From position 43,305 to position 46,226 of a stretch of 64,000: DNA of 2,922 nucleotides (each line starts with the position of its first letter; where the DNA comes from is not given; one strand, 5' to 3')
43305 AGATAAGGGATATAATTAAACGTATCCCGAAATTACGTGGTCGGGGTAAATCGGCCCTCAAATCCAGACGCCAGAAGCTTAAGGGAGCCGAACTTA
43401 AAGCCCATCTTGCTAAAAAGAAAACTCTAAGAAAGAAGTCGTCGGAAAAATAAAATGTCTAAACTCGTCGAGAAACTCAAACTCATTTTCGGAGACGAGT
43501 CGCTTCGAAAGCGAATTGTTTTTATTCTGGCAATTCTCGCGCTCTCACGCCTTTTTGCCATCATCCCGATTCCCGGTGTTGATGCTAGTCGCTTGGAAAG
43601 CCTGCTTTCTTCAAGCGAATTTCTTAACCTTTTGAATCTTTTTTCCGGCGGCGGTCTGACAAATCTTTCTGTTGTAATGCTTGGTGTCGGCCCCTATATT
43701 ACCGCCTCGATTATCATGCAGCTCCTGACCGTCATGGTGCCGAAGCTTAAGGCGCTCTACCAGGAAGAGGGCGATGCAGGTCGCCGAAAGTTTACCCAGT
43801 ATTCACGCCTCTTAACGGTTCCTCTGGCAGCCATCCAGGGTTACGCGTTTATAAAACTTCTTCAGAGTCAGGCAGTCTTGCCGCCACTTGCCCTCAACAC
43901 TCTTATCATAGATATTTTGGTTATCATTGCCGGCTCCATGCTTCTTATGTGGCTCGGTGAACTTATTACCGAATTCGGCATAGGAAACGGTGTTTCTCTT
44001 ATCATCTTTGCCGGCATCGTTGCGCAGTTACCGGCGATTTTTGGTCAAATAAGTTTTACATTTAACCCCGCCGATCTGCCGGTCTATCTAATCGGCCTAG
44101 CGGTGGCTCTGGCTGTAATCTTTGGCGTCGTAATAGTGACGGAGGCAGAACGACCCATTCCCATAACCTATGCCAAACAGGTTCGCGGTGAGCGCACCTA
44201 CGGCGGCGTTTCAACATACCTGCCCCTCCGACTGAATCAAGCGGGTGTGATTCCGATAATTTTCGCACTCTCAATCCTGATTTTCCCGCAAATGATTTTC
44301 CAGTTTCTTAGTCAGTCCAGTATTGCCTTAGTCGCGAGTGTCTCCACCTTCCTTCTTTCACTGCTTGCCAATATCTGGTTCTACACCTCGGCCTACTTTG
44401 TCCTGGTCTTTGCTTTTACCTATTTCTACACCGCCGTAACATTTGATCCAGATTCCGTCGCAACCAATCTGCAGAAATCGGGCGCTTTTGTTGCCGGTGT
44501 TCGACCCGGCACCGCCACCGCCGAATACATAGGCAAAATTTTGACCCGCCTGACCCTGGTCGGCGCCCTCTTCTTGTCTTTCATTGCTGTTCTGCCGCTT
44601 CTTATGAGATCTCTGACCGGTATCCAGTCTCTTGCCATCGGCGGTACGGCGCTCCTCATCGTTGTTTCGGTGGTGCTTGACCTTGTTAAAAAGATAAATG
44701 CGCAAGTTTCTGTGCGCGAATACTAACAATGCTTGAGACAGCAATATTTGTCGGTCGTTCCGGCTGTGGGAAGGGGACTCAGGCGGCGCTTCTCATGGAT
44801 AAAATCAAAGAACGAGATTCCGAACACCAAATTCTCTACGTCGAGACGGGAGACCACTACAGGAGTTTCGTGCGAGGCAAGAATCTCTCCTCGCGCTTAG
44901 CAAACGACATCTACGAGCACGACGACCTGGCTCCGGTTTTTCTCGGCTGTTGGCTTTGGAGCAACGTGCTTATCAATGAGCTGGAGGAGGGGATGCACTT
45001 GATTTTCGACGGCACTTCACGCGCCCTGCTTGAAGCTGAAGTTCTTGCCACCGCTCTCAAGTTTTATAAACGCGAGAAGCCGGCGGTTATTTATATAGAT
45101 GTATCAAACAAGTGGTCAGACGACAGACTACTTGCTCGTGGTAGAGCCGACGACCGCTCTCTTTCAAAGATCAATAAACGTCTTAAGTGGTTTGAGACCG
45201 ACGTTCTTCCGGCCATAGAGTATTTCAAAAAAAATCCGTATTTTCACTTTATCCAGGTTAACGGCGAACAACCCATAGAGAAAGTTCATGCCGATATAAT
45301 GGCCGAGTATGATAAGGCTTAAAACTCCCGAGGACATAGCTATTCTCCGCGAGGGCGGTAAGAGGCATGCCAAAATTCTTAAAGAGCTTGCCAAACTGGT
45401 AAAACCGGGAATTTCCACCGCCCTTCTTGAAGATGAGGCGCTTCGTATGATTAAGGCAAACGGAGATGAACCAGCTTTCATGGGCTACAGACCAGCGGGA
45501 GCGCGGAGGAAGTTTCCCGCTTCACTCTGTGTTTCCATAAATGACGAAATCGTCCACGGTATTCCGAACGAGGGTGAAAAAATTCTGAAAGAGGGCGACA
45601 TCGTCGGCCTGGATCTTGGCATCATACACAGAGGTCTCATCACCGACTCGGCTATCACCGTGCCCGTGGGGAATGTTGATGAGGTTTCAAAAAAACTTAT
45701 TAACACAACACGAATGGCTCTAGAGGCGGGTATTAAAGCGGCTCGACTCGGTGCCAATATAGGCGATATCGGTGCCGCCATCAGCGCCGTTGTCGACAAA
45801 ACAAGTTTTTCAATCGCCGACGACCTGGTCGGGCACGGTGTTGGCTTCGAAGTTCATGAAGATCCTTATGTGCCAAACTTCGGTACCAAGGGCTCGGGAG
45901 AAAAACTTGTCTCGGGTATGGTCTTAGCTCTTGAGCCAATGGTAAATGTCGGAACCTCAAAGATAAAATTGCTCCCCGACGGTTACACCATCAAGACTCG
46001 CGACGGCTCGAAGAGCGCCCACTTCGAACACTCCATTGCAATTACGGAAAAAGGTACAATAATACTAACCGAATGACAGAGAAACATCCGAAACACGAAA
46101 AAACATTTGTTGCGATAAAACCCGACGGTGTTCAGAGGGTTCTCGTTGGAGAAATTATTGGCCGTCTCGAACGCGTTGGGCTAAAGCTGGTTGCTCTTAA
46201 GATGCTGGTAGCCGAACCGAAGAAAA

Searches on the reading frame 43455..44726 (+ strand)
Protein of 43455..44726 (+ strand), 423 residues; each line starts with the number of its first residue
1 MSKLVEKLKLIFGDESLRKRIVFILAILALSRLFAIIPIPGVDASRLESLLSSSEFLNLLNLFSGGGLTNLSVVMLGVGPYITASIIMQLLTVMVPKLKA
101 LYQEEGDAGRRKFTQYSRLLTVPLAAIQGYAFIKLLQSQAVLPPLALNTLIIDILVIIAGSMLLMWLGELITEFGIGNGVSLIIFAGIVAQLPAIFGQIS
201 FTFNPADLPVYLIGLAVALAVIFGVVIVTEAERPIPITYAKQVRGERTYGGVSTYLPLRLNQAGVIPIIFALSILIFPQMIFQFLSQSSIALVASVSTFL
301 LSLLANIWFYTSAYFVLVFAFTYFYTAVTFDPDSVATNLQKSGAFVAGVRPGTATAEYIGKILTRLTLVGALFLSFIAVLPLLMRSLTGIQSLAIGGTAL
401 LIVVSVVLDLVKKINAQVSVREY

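Call 30: search_protein_families(library=pfam, proteins=[window:43455-44726:+], max_evalue=0.00001)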
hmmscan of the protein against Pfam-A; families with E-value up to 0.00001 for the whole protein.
window:43455-44726:+ (423 aa): 1 family
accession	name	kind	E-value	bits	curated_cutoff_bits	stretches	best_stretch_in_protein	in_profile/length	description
PF00344.25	SecY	-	9e-102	341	32.2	1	72-411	1-306/306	SecY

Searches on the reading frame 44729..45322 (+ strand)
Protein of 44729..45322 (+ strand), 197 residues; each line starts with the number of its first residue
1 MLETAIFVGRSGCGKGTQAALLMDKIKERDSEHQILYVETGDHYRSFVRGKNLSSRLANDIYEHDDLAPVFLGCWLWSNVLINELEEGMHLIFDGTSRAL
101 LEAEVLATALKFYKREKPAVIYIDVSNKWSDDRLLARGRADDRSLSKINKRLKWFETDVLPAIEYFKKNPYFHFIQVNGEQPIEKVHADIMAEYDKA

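Call 30: search_protein_families(library=pfam, proteins=[window:44729-45322:+], max_evalue=0.00001)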
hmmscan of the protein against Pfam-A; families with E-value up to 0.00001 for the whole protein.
window:44729-45322:+ (197 aa): 2 families
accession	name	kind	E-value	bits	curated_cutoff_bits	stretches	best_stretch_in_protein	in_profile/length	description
PF00406.28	ADK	-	4e-15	56.7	26.8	1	8-169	2-149/151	Adenylate kinase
PF13207.12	AAA_17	-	2.8e-06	28.1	27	1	8-142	1-130/136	AAA domain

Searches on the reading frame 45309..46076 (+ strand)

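Call 30: search_protein_families(library=pfam, proteins=[window:45309-46076:+], max_evalue=0.00001)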
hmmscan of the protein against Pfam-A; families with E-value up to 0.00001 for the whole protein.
window:45309-46076:+ (255 aa): 1 family
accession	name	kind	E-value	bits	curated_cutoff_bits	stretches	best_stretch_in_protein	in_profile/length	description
PF00557.29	Peptidase_M24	-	4.6e-42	144.6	23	1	12-247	2-208/208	Metallopeptidase family M24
